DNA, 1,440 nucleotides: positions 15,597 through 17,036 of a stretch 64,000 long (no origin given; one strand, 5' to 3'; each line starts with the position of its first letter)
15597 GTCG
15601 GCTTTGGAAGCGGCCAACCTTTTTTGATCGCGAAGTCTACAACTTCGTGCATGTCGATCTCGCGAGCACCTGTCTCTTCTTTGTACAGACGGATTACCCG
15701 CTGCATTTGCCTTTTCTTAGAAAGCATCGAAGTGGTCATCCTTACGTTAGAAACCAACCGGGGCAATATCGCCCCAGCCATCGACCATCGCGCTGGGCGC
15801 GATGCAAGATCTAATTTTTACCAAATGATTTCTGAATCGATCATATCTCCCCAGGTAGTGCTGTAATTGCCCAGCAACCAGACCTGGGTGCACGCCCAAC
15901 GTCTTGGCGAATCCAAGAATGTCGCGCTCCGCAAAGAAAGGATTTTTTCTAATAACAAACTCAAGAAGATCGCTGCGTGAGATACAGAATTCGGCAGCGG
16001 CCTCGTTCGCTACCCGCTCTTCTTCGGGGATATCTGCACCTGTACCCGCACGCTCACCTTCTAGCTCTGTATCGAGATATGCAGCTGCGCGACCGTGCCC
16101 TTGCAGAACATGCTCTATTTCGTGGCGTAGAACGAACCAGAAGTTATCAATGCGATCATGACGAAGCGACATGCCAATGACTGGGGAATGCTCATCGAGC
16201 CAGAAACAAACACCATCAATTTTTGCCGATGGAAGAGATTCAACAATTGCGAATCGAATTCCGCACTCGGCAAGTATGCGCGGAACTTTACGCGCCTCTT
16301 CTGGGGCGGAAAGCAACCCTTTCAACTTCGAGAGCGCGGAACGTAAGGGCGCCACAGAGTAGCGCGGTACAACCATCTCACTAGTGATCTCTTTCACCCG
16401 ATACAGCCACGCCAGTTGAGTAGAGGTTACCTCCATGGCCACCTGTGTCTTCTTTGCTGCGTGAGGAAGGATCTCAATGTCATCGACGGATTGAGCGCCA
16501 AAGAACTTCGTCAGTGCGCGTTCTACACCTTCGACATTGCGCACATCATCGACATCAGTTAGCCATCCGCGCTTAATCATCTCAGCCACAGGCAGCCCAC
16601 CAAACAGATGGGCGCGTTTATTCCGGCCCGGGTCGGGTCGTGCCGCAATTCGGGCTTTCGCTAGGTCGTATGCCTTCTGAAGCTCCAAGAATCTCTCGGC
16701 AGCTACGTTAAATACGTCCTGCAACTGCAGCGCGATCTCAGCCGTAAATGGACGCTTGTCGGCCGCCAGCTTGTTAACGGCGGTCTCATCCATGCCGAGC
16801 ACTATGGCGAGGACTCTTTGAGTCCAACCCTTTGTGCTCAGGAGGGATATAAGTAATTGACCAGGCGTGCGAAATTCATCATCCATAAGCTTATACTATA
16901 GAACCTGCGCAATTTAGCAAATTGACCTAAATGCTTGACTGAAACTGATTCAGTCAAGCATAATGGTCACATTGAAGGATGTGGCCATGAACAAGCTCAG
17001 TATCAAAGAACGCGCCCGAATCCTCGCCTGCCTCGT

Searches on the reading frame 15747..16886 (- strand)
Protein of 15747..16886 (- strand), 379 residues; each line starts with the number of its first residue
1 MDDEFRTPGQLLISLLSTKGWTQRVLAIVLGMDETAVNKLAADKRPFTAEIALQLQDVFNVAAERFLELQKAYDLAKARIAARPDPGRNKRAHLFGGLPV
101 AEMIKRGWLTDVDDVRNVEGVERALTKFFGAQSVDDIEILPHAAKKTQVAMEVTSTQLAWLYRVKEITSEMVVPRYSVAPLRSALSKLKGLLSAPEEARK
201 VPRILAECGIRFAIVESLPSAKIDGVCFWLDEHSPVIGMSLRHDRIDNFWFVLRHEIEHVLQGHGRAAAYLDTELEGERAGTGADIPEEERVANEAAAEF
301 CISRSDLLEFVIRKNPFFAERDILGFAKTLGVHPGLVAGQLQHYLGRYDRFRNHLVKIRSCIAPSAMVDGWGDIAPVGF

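Call 11: search_protein_families(library=phrogs, proteins=[window:15747-16886:-], max_evalue=0.001)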
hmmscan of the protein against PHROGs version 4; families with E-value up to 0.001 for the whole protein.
window:15747-16886:- (379 aa): 3 families
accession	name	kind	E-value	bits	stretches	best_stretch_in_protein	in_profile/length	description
phrog_2439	-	transcription regulation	2.6e-15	57.2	2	202-342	152-278/367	transcriptional regulator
phrog_1381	-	moron, auxiliary metabolic gene and host takeover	7.6e-10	39.5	1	7-86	12-92/264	plasmid antitoxin with HTH domain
phrog_87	-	other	0.00054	20.8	1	204-334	46-154/227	metallo-protease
